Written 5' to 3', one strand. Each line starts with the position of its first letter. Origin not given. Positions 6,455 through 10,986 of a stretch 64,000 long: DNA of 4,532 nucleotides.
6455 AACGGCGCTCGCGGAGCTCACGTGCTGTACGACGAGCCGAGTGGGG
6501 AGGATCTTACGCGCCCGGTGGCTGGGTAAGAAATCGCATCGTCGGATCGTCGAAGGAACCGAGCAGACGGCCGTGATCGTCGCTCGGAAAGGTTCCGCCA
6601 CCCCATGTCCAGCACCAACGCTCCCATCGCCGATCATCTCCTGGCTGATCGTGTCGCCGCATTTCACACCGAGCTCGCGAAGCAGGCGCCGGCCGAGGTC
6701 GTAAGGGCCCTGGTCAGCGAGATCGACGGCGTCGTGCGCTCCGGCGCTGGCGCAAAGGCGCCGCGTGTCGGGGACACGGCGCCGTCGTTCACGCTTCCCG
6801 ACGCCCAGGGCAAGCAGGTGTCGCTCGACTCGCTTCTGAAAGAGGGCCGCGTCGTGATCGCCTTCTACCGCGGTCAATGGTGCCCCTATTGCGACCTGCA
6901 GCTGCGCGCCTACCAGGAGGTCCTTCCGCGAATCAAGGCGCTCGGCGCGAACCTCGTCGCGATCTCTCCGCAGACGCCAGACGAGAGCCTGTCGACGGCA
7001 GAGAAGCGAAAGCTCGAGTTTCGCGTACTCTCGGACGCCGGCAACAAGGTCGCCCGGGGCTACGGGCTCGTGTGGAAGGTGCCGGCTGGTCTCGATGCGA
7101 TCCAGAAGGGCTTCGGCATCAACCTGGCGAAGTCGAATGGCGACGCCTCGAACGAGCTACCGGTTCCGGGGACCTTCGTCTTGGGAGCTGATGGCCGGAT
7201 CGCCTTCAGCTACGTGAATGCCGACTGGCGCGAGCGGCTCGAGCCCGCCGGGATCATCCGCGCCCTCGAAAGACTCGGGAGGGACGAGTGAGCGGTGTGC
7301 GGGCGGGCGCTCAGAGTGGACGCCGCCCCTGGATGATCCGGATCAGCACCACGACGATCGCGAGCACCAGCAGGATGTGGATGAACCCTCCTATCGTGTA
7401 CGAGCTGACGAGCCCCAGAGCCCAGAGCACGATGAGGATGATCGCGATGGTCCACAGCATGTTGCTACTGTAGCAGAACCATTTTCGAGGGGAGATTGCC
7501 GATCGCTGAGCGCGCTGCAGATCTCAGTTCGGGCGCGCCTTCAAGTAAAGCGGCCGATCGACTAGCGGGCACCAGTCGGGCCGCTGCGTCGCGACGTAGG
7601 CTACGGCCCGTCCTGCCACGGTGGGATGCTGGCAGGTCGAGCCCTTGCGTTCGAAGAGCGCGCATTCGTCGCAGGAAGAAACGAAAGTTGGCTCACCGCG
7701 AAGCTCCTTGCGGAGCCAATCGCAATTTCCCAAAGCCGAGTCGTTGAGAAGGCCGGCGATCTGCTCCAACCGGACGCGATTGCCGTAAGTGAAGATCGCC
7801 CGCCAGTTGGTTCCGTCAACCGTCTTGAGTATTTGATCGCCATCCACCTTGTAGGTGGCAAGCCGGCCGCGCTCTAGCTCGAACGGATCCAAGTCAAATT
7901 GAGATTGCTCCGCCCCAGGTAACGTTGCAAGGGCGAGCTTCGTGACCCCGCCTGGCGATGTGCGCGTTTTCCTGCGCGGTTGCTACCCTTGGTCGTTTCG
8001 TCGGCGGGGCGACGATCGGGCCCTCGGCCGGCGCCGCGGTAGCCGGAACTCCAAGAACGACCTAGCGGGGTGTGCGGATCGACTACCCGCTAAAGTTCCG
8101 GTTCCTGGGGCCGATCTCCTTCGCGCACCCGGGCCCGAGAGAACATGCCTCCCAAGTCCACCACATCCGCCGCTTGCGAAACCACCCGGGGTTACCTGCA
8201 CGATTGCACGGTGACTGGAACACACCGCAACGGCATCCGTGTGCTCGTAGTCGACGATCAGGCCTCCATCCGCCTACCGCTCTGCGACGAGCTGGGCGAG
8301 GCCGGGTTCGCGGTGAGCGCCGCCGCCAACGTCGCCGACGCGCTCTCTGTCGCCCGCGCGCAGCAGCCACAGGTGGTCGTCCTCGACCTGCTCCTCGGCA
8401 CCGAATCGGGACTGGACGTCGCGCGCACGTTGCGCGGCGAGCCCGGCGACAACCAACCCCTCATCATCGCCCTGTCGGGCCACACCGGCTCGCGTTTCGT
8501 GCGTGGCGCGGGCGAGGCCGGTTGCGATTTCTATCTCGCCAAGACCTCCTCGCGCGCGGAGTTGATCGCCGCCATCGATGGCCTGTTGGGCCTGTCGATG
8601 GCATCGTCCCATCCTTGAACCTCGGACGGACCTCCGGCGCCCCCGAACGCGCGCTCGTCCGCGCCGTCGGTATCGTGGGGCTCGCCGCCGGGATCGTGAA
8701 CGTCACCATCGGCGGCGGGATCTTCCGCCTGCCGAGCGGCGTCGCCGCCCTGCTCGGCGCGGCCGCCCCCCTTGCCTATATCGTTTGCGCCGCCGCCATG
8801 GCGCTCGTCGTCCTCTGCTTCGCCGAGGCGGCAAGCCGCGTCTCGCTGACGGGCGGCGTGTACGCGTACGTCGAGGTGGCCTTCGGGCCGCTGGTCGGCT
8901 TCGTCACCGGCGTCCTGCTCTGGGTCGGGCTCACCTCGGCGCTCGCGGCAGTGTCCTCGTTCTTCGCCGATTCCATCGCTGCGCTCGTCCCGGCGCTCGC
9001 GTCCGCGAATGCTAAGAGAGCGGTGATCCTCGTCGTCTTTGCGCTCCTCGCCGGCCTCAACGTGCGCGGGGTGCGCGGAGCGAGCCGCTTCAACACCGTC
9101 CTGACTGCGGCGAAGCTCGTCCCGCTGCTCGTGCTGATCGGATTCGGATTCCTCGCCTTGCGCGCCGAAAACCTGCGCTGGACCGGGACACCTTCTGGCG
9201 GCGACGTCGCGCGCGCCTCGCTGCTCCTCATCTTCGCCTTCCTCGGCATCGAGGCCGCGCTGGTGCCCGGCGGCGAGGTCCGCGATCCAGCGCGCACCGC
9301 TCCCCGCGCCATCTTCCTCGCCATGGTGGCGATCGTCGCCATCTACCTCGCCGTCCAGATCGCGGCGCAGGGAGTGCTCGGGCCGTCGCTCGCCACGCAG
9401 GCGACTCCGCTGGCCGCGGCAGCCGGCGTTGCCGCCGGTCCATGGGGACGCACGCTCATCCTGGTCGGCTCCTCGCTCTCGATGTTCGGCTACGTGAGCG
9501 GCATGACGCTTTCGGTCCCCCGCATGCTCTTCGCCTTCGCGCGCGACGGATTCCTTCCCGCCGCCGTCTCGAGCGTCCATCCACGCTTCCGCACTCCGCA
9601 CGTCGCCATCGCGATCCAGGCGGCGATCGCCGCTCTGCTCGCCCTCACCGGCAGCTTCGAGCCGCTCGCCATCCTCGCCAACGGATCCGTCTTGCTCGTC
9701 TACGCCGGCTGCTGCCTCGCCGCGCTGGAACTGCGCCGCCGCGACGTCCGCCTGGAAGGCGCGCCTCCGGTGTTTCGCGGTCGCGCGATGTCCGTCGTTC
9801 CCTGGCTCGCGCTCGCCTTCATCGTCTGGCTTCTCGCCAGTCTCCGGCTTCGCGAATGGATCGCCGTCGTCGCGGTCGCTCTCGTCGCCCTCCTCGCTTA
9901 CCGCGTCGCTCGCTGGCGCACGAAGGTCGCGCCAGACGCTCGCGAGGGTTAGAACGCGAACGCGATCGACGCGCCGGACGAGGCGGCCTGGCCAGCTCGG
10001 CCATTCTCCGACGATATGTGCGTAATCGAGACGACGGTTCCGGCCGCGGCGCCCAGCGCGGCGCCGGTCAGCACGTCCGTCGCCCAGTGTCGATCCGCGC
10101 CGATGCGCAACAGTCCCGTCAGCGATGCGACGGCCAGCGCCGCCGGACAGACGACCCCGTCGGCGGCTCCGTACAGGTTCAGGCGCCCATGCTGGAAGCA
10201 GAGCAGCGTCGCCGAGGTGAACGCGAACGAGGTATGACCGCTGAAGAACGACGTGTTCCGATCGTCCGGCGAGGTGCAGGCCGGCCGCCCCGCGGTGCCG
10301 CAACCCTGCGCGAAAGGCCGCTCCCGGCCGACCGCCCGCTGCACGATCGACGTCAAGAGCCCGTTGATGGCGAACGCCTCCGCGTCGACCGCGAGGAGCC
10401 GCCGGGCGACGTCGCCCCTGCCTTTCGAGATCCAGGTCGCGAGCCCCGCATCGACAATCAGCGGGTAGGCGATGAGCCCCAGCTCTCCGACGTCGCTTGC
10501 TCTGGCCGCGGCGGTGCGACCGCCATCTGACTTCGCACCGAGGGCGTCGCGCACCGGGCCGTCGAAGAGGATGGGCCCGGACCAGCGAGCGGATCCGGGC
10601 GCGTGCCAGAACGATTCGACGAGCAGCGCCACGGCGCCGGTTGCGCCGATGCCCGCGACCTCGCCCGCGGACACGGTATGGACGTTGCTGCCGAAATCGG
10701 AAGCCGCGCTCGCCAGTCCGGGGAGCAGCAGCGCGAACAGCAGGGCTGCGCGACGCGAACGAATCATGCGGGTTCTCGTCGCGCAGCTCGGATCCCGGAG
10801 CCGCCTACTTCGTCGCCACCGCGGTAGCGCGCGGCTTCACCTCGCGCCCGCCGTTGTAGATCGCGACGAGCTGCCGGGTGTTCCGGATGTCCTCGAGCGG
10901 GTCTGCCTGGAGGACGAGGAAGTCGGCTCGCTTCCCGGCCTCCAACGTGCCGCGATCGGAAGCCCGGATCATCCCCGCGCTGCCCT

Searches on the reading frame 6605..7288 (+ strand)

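Call 12: search_protein_families(library=pfam, proteins=[window:6605-7288:+])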
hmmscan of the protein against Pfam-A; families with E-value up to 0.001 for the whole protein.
window:6605-7288:+ (228 aa): 2 families
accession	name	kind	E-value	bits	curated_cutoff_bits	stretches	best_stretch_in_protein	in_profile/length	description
PF00578.27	AhpC-TSA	-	1.8e-31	109.1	26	1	55-201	1-123/124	AhpC/TSA family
PF08534.16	Redoxin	-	7.7e-21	74.9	26.6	1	55-204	2-133/148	Redoxin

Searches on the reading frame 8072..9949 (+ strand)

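Call 12: search_protein_families(library=pfam, proteins=[window:8072-9949:+])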
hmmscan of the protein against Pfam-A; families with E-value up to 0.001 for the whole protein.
window:8072-9949:+ (626 aa): 4 families
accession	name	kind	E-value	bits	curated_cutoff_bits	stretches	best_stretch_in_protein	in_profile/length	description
PF13520.12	AA_permease_2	-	3.7e-46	158.4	27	1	203-589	5-402/427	Amino acid permease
PF00324.27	AA_permease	-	8e-29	101.1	24.6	1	217-593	15-422/470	Amino acid permease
PF03222.19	Trp_Tyr_perm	-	2.5e-06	27.3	22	1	208-370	12-175/393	Tryptophan/tyrosine permease family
PF03845.19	Spore_permease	-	7.2e-06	25.5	23.4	1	208-438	11-236/321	Spore germination protein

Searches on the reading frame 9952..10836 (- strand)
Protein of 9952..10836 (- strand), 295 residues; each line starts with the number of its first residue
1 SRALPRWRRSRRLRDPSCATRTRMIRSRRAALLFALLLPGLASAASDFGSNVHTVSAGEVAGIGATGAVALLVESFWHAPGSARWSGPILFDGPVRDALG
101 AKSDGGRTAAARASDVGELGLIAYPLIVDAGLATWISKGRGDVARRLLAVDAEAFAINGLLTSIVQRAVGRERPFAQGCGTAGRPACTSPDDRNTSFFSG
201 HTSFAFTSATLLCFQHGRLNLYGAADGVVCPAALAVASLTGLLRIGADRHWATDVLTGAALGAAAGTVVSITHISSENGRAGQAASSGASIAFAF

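Call 54: search_protein_families(library=pfam, proteins=[window:9952-10836:-])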
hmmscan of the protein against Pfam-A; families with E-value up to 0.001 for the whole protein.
window:9952-10836:- (295 aa): 1 family
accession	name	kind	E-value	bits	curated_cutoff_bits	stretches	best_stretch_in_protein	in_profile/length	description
PF01569.27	PAP2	-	7.8e-15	55.2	27.2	1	154-270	8-122/130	PAP2 superfamily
